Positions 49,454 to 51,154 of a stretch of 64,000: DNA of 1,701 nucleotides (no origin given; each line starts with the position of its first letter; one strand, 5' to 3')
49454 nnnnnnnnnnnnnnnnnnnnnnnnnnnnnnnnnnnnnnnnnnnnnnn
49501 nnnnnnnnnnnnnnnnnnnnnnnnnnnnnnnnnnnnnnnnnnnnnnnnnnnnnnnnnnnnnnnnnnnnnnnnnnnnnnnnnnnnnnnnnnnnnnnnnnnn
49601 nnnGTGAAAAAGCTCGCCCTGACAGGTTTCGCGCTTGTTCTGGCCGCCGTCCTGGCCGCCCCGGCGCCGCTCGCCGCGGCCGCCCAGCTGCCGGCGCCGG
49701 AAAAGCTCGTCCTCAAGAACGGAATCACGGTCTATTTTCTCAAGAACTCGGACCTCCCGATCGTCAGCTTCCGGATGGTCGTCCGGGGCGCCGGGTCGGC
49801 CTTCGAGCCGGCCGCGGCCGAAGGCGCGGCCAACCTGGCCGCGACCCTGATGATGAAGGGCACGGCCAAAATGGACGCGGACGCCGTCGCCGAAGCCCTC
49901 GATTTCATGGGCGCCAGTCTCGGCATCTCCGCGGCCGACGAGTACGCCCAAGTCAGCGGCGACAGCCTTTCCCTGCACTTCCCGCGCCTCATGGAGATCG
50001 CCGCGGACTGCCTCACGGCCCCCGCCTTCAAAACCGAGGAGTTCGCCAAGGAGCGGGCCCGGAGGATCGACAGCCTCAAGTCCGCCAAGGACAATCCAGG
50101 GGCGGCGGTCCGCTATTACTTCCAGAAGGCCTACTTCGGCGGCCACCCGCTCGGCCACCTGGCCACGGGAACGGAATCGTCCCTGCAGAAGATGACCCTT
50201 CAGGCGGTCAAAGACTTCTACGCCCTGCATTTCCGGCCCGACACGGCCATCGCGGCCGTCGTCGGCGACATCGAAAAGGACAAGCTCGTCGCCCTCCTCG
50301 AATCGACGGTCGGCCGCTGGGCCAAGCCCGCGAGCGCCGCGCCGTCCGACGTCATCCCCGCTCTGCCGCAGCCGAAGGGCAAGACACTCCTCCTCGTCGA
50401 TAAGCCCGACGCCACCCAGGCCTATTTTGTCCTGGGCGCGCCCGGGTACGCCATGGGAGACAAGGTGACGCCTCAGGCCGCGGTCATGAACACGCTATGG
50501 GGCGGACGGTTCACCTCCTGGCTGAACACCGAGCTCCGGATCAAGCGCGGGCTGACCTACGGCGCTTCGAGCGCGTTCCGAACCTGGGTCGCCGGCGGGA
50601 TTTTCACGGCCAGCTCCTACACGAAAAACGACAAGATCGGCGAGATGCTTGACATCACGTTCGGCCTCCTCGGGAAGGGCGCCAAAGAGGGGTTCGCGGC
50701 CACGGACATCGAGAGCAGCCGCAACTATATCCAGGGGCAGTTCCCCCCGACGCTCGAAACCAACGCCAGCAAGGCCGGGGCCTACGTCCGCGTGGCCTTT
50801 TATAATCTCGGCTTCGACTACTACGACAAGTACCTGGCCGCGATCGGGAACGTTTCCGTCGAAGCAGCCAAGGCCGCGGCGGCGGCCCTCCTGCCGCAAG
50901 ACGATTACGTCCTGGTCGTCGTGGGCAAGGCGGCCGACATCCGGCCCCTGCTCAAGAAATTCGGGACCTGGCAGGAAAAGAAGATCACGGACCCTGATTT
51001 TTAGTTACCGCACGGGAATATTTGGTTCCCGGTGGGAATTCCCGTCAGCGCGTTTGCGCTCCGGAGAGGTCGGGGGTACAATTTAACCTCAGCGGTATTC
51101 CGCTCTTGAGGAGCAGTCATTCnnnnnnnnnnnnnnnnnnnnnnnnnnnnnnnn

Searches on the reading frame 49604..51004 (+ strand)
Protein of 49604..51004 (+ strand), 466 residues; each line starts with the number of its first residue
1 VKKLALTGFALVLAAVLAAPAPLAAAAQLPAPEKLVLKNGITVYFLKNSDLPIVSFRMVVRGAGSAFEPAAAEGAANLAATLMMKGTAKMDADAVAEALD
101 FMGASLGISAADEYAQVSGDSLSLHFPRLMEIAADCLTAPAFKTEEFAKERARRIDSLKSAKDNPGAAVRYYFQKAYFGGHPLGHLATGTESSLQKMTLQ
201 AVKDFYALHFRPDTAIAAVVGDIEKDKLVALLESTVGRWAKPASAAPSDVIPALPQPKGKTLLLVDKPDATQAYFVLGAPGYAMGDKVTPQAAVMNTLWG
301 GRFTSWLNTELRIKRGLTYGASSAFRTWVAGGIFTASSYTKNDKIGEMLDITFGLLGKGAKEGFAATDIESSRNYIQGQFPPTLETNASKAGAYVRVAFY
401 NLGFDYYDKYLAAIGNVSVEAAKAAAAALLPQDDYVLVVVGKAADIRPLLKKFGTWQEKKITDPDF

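Call 53: search_protein_families(library=pfam, proteins=[window:49604-51004:+], max_evalue=0.00001)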
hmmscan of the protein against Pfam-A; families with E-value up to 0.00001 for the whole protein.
window:49604-51004:+ (466 aa): 2 families
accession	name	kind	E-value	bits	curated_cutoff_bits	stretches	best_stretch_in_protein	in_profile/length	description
PF05193.26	Peptidase_M16_C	-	3.9e-28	99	23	1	196-374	1-179/181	Peptidase M16 inactive domain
PF00675.25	Peptidase_M16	-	7.4e-14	52.3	22.3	1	54-185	13-143/149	Insulinase (Peptidase family M16)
